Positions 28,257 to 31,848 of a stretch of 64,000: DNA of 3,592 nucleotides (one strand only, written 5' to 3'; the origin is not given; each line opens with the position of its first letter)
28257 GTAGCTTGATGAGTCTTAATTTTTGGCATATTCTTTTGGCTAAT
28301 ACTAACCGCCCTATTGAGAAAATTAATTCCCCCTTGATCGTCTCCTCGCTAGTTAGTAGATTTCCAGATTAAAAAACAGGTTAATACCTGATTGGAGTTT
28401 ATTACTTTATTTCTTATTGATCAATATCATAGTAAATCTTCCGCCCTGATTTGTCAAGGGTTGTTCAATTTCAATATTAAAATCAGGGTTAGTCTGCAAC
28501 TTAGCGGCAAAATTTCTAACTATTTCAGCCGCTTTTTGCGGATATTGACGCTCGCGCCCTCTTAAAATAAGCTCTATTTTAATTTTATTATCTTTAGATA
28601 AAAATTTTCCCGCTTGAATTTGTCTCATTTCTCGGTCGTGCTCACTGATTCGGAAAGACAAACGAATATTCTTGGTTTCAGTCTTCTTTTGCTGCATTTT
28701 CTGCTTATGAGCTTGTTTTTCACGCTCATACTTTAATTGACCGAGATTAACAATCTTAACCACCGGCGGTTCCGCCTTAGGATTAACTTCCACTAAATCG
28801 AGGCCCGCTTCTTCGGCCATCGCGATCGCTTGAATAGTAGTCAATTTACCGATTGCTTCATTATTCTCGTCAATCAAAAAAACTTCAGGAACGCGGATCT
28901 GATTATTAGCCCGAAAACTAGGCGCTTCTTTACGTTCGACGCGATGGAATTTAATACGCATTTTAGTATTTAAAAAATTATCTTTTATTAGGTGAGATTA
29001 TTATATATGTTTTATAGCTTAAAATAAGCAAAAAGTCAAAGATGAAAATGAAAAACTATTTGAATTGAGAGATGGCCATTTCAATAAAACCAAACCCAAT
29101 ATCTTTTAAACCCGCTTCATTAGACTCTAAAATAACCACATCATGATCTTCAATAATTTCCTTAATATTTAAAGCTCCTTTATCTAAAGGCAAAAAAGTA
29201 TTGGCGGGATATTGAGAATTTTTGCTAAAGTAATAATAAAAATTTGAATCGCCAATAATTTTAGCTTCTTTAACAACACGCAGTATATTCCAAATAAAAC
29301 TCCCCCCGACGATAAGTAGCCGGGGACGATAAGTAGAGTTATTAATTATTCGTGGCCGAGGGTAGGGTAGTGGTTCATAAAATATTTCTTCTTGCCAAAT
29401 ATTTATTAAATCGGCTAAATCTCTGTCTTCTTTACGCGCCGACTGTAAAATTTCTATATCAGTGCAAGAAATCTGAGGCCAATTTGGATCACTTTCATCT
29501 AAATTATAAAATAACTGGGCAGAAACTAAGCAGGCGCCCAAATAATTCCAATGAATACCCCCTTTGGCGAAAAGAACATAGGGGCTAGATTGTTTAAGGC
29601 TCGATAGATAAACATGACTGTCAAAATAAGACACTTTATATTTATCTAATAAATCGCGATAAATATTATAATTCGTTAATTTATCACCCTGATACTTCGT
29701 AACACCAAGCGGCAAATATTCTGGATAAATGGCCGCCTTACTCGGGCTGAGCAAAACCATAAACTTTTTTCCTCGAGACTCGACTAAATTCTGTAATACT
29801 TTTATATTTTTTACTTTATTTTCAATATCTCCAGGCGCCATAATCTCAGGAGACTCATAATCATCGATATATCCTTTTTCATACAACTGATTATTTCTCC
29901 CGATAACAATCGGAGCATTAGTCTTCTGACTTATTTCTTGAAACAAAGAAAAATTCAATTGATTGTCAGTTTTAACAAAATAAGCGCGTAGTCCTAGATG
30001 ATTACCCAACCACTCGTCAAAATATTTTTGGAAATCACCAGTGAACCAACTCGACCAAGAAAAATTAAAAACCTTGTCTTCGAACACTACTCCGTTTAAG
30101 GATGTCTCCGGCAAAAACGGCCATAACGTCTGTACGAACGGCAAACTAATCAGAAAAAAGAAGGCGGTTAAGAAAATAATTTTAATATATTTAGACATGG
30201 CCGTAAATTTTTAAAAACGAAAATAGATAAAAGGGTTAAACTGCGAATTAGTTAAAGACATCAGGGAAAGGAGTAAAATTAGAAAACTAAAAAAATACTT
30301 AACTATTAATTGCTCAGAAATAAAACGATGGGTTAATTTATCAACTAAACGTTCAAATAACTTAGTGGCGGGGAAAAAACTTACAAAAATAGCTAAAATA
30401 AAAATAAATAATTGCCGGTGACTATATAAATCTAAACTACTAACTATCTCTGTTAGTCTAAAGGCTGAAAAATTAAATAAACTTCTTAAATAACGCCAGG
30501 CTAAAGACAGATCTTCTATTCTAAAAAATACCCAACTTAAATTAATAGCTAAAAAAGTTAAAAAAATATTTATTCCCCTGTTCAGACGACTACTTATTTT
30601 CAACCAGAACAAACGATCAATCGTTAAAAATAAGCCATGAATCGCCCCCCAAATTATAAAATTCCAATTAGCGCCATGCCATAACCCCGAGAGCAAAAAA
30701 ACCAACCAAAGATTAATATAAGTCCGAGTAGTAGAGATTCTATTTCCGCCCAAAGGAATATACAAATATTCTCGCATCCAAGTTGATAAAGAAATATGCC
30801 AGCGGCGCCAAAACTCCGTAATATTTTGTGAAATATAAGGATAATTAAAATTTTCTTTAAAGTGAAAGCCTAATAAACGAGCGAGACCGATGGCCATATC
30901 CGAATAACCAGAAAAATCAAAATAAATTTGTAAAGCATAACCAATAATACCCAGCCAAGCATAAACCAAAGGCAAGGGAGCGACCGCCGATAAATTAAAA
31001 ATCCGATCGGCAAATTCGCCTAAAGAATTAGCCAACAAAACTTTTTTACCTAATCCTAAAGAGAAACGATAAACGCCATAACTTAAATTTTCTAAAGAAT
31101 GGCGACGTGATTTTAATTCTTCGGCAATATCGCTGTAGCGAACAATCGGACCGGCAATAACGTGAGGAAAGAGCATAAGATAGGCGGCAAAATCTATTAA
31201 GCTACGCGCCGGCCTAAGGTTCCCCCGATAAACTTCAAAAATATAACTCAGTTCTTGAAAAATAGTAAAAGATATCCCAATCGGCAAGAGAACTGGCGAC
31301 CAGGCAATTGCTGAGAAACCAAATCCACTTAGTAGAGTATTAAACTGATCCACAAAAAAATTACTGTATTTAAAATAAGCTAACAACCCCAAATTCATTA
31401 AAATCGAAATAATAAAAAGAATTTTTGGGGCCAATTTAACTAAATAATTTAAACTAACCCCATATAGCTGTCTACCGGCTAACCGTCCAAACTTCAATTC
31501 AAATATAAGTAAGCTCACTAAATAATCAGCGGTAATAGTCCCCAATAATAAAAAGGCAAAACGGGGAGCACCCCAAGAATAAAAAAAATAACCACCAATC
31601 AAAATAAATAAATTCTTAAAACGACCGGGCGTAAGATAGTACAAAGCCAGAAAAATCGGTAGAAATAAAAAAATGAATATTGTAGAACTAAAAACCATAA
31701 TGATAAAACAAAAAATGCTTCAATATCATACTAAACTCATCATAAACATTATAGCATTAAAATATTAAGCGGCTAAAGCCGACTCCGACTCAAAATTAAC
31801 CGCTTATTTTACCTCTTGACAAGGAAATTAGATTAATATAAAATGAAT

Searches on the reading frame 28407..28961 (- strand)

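Call 76: search_protein_families(library=pfam, proteins=[window:28407-28961:-], max_evalue=0.001)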
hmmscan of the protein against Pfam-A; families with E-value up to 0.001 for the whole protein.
window:28407-28961:- (184 aa): 2 families
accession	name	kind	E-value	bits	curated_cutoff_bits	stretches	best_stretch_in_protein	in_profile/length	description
PF05198.21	IF3_N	-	4e-24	85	26.9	1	19-86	2-69/70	Translation initiation factor IF-3, N-terminal domain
PF00707.27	IF3_C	-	5.7e-17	61.9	34.8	1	95-182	2-85/86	Translation initiation factor IF-3, C-terminal domain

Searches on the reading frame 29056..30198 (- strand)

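Call 77: search_protein_families(library=pfam, proteins=[window:29056-30198:-], max_evalue=0.001)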
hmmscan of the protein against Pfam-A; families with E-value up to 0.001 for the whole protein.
window:29056-30198:- (380 aa): 1 family
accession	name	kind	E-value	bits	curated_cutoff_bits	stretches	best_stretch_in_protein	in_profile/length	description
PF16822.11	ALGX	-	1.1e-07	32.2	26.5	1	121-248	21-144/268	SGNH hydrolase-like domain, acetyltransferase AlgX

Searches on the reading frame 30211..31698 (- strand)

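Call 48: search_protein_families(library=pfam, proteins=[window:30211-31698:-], max_evalue=0.0001)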
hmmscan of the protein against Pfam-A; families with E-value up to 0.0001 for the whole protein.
window:30211-31698:- (495 aa): 1 family
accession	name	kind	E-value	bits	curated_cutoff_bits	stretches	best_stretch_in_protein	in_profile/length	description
PF03062.24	MBOAT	-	4.1e-35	122.1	27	1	166-363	80-296/337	MBOAT, membrane-bound O-acyltransferase family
